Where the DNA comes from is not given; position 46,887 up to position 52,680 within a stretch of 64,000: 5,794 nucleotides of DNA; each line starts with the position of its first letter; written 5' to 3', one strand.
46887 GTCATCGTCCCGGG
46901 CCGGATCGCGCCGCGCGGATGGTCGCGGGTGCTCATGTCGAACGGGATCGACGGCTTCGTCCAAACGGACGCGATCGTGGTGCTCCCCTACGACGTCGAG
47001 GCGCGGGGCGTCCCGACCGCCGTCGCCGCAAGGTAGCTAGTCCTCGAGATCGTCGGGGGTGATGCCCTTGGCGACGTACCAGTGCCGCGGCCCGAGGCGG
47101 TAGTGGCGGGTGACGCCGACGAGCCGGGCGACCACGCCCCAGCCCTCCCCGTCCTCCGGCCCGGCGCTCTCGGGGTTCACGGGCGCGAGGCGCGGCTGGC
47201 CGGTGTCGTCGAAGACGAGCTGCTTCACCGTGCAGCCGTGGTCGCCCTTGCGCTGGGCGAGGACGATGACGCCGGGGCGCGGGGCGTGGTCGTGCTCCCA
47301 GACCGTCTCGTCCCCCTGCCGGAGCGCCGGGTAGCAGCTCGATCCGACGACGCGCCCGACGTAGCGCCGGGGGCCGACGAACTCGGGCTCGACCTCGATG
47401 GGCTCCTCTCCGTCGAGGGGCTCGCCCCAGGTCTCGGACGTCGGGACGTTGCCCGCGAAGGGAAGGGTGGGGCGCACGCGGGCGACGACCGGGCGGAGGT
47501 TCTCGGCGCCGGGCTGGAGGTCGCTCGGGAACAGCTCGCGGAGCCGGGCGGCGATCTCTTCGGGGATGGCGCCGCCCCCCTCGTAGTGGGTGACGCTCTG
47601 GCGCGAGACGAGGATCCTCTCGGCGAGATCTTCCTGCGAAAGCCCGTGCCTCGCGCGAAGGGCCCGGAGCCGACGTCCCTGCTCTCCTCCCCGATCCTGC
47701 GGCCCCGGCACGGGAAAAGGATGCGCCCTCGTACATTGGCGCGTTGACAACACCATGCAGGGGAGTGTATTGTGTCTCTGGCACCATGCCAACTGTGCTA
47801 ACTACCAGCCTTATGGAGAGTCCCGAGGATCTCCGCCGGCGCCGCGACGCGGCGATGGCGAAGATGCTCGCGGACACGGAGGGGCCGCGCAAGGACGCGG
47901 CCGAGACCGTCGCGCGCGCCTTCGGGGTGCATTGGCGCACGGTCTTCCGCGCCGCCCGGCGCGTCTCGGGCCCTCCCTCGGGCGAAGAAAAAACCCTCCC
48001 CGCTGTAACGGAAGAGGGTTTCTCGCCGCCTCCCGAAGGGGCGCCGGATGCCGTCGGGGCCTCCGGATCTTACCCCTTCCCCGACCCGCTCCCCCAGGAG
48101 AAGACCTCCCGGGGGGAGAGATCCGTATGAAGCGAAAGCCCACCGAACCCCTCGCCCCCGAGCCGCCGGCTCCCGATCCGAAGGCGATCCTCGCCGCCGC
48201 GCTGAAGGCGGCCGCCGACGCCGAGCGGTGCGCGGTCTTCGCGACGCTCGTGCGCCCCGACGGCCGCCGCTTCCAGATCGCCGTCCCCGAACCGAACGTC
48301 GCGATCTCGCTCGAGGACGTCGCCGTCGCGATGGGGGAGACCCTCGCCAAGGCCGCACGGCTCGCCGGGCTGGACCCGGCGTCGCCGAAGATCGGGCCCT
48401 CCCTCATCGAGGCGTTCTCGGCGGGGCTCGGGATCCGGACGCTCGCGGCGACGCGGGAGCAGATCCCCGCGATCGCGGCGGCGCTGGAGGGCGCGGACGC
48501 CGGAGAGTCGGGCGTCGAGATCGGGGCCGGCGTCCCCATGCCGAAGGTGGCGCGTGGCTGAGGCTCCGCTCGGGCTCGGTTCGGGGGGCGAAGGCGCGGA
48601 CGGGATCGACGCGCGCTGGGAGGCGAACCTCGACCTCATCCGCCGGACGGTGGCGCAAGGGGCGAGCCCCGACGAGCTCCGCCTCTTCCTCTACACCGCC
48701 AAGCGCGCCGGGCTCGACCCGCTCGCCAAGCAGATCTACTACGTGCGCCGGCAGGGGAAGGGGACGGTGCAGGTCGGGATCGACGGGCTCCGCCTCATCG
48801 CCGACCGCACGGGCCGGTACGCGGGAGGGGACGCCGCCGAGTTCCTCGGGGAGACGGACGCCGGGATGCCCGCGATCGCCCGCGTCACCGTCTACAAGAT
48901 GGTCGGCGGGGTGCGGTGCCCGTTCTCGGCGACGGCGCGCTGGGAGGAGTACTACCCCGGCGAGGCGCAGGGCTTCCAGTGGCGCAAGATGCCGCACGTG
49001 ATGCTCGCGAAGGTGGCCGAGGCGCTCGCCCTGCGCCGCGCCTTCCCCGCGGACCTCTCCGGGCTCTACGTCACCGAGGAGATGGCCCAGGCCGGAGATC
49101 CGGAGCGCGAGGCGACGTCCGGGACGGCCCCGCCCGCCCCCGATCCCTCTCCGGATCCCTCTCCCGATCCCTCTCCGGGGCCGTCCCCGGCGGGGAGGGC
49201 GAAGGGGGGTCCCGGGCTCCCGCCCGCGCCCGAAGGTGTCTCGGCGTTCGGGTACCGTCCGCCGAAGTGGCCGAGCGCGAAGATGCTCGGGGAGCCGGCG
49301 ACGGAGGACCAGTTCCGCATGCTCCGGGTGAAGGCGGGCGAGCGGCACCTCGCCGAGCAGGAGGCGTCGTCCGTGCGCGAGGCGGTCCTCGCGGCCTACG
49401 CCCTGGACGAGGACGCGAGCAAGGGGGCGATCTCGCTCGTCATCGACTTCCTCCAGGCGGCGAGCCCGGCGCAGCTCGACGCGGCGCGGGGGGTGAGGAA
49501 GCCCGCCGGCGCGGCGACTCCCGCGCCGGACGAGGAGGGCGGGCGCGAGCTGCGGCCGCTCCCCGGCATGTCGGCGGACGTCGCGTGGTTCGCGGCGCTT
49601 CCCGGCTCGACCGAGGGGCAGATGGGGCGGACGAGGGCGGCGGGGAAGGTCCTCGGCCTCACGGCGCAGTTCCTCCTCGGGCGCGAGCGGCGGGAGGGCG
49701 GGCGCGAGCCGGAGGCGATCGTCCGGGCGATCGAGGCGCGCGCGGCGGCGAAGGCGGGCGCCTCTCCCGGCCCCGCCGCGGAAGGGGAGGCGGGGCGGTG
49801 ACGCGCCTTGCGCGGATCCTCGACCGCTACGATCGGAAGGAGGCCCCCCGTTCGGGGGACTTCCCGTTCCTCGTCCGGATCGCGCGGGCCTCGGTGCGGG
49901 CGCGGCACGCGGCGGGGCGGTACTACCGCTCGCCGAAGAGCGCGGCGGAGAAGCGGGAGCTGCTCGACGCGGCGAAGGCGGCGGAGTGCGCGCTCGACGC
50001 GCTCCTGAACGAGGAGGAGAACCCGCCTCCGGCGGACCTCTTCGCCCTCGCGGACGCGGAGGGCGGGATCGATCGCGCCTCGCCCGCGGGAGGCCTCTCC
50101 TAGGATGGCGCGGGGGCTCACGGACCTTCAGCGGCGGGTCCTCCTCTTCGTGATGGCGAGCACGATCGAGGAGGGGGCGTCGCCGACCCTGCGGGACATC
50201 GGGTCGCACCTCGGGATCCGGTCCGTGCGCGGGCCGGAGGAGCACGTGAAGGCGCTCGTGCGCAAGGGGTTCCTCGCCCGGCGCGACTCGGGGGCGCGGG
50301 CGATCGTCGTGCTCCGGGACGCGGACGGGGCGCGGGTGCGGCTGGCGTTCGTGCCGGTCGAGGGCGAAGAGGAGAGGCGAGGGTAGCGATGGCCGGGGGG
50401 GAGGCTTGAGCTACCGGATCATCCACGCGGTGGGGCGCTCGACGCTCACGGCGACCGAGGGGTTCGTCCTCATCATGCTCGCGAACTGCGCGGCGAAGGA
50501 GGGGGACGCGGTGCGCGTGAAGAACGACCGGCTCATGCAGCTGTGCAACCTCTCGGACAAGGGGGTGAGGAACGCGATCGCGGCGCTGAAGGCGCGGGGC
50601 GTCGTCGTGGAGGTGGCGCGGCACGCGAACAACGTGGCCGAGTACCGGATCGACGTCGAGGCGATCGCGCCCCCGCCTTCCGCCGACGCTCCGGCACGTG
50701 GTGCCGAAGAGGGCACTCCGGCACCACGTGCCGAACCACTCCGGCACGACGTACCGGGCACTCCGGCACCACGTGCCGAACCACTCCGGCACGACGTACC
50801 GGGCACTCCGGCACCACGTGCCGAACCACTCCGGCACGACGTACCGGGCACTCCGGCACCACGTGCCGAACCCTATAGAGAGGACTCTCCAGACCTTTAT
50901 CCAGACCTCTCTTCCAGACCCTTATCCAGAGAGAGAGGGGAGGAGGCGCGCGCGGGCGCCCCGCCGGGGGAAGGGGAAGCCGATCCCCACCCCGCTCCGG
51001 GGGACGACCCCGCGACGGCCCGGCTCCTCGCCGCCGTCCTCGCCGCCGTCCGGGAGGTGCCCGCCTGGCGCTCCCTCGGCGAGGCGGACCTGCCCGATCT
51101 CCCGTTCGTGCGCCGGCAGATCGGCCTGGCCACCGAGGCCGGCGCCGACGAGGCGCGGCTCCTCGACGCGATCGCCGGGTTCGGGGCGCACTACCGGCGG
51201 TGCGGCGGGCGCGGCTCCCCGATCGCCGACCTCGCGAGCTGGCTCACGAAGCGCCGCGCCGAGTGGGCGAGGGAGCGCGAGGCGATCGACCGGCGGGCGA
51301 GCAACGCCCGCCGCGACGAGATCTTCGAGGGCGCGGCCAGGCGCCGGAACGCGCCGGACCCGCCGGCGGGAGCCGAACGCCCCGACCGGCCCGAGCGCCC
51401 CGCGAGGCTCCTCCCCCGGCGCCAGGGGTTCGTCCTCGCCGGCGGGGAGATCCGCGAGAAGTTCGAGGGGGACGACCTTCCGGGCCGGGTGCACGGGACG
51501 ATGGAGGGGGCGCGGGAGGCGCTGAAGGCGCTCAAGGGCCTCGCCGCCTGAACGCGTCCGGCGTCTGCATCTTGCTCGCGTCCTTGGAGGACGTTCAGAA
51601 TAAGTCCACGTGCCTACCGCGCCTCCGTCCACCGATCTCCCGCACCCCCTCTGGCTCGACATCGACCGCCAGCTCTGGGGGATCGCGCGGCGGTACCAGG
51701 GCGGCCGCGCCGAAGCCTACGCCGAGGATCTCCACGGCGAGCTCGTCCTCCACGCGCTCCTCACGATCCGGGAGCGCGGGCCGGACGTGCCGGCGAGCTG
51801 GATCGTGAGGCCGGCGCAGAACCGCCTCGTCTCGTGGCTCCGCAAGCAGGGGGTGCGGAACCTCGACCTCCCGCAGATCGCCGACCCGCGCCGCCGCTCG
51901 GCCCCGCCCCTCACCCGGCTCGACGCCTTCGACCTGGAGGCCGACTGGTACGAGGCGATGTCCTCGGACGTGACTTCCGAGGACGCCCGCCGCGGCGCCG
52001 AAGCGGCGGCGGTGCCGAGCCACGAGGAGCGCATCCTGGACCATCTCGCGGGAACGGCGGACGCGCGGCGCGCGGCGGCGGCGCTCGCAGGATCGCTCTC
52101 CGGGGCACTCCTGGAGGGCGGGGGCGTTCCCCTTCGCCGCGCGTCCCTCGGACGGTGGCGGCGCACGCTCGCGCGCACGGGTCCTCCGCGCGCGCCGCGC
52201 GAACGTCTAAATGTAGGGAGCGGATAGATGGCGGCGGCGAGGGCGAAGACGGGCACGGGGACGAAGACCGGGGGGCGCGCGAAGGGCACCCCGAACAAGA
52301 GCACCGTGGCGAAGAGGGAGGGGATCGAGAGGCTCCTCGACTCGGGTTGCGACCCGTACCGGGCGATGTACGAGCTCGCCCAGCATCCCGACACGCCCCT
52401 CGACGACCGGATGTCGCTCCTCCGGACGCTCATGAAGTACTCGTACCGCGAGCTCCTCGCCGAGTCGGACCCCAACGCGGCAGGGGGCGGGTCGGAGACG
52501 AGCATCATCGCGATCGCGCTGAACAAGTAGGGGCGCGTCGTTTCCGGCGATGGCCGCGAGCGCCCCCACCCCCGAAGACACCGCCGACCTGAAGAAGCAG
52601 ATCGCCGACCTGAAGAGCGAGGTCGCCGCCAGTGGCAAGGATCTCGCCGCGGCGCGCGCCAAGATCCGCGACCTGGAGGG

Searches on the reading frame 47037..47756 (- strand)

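Call 90: search_protein_families(library=pfam, proteins=[window:47037-47756:-], max_evalue=0.001)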
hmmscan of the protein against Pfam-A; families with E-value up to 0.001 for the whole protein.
window:47037-47756:- (239 aa): 4 families
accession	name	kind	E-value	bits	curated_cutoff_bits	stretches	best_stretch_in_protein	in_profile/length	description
PF13560.12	HTH_31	-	3.8e-10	40.4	27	1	27-70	3-48/64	Helix-turn-helix domain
PF01381.28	HTH_3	-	1e-08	35.5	23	1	30-77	1-49/55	Helix-turn-helix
PF00717.28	Peptidase_S24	-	6.7e-06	26.2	23.3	1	117-197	19-98/116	Peptidase S24-like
PF12844.13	HTH_19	-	8.9e-06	26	30.2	1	27-66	1-40/64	Helix-turn-helix domain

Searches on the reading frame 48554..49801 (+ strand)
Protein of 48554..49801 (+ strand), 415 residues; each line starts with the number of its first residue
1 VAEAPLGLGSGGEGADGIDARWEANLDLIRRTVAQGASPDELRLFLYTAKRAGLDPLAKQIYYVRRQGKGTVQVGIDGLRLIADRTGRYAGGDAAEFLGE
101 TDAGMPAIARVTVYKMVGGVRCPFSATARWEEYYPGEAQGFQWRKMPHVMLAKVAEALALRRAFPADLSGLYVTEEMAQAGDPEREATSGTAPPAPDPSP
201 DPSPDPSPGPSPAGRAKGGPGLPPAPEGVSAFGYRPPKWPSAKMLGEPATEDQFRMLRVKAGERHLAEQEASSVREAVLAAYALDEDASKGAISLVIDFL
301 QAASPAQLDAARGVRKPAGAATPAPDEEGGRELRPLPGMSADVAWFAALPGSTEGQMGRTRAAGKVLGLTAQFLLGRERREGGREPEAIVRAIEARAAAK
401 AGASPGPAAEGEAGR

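Call 92: search_protein_families(library=pfam, proteins=[window:48554-49801:+], max_evalue=0.001)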
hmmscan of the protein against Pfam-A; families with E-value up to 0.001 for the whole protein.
window:48554-49801:+ (415 aa): 1 family
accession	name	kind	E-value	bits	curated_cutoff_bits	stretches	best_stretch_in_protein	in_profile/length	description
PF03837.19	RecT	-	1.6e-21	77.2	24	1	25-185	7-194/198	RecT family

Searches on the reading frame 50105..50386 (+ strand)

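Call 92: search_protein_families(library=pfam, proteins=[window:50105-50386:+], max_evalue=0.001)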
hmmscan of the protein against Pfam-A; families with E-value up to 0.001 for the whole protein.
window:50105-50386:+ (93 aa): 1 family
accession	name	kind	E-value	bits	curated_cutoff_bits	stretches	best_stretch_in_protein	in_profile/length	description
PF01726.22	LexA_DNA_bind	-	3.8e-14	52.6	23.7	1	3-66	2-65/65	LexA DNA binding domain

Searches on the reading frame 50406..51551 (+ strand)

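Call 13: search_protein_families(library=phrogs, proteins=[window:50406-51551:+], max_evalue=0.01)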
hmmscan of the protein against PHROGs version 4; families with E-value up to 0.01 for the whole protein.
window:50406-51551:+ (381 aa): 5 families
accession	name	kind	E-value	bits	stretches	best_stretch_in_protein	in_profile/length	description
phrog_270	-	DNA, RNA and nucleotide metabolism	1.8e-08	35.2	1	7-115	38-139/383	replication initiation protein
phrog_391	-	DNA, RNA and nucleotide metabolism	5.4e-08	33.8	1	1-162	1-155/298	replication initiation O-like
phrog_4617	-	DNA, RNA and nucleotide metabolism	0.00013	22.7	1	2-79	2-79/223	replication initiation protein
phrog_678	-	DNA, RNA and nucleotide metabolism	0.00021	22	1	22-91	79-143/346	replication initiation O-like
phrog_27344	-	DNA, RNA and nucleotide metabolism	0.0084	16.5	1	13-69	16-72/347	replication initiation protein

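Call 92: search_protein_families(library=pfam, proteins=[window:50406-51551:+], max_evalue=0.001)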
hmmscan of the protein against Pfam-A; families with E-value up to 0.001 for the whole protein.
window:50406-51551:+ (381 aa): 0 families

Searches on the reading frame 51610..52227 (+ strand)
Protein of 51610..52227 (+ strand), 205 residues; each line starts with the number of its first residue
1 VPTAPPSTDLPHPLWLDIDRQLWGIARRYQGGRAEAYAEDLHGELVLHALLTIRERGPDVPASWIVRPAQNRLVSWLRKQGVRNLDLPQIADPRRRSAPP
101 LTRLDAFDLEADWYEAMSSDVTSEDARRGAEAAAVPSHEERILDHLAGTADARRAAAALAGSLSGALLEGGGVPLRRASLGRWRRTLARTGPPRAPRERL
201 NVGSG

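Call 7: search_protein_families(library=pfam, proteins=[window:51610-52227:+], max_evalue=0.01)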
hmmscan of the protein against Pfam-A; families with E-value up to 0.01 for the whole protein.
window:51610-52227:+ (205 aa): 1 family
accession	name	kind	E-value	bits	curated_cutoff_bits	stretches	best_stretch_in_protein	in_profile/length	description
PF04542.20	Sigma70_r2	-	2e-05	24.7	24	1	20-81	7-69/71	Sigma-70 region 2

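Call 13: search_protein_families(library=phrogs, proteins=[window:51610-52227:+], max_evalue=0.01)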
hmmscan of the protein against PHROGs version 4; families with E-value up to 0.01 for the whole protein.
window:51610-52227:+ (205 aa): 0 families

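Call 35: find_homologous_proteins(query=window:51610-52227:+, max_evalue=0.01)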
Query window:51610-52227:+ (205 aa): 1 proteins with E <= 0.01 among 8000 candidates.
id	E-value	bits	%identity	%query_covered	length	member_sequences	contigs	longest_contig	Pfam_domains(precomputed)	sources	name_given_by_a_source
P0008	1.6e-128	445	100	100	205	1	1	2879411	PF04542.21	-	-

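Call 36: search_protein_families(library=ncbifam, proteins=[window:51610-52227:+], max_evalue=0.01)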
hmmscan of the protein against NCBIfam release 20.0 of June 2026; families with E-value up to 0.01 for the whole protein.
window:51610-52227:+ (205 aa): 1 family
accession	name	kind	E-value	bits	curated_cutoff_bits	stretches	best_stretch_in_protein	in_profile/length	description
TIGR02937.1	sigma70-ECF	superfamily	0.00026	20.7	42.9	1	19-118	11-86/165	sigma-70 family RNA polymerase sigma factor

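Call 42: search_protein_representatives(protein=window:51610-52227:+)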
Query: 205 residues. Proteins with E-value up to 0.001 (for the whole library): 2; up to 1e-10: 1; up to 1e-30: 1. The best 2 are listed.
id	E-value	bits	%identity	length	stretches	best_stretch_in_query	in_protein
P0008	4.9e-129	444.5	100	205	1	1-205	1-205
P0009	4.4e-04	36.4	42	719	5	158-195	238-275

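Call 43: predict_structure(protein=window:51610-52227:+)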
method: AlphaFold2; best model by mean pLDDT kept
length: 205 residues; sequences in the alignment: 1
mean_pLDDT: 44.7   pTM: 0.33
mean pLDDT of the five models: 44.7, 42.5, 42.1, 39.1, 37.7
residues with pLDDT >= 90: 0; 70-90: 1; 50-70: 64; < 50: 140
segments of 3 or more residues with pLDDT < 50: 1-19, 87-140, 142-205
pLDDT, mean of each block of 10 residues (from residue 1): 29 42 53 52 59 59 62 63 55 40 43 40 40 41 44 39 31 33 39 33 43
secondary structure, 60 per line:
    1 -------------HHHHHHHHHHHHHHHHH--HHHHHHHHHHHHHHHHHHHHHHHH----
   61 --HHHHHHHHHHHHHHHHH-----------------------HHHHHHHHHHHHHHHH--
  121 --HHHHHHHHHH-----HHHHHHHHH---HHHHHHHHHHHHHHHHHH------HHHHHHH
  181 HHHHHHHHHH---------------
elements in order: H14-30 H33-56 H63-79 H103-118 H123-132 H138-146 H150-167 H174-190

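Call 45: search_solved_structures(query=window:51610-52227:+, max_evalue=10, show_alignments=2)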
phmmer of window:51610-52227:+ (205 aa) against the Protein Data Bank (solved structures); distinct sequences matched with E-value up to 10: 1.
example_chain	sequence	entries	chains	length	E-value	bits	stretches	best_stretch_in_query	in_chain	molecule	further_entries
9buh_T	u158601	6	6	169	1.6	11.6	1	152-198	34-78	NADH dehydrogenase [ubiquinone] 1 alpha subcomplex subunit 3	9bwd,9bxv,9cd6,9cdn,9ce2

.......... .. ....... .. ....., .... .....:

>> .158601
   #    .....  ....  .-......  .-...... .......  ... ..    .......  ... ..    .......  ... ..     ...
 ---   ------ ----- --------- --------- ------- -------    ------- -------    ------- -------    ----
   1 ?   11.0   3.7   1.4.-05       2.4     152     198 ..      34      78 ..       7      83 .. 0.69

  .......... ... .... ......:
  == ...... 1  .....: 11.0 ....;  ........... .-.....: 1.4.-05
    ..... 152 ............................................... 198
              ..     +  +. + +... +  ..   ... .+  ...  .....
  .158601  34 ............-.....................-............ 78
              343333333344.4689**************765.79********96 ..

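Call 96: search_protein_families(library=pfam, proteins=[window:51610-52227:+], max_evalue=10)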
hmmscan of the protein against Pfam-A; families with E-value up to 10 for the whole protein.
window:51610-52227:+ (205 aa): 1 family
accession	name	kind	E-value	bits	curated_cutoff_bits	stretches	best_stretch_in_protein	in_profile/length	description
PF04542.20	Sigma70_r2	-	2e-05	24.7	24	1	20-81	7-69/71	Sigma-70 region 2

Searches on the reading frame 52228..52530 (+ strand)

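Call 7: search_protein_families(library=pfam, proteins=[window:52228-52530:+], max_evalue=0.01)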
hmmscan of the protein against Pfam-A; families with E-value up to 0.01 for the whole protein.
window:52228-52530:+ (100 aa): 0 families

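Call 13: search_protein_families(library=phrogs, proteins=[window:52228-52530:+], max_evalue=0.01)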
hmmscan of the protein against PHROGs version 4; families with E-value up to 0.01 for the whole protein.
window:52228-52530:+ (100 aa): 1 family
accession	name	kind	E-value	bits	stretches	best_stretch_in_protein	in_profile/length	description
phrog_15261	-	unknown function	0.00033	22.1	1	1-76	1-73/99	-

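Call 36: search_protein_families(library=ncbifam, proteins=[window:52228-52530:+], max_evalue=0.01)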
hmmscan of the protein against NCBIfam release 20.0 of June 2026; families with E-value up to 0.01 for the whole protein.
window:52228-52530:+ (100 aa): 0 families

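Call 50: search_protein_families(library=pfam, proteins=[window:52228-52530:+], max_evalue=5)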
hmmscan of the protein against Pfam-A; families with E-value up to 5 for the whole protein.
window:52228-52530:+ (100 aa): 0 families
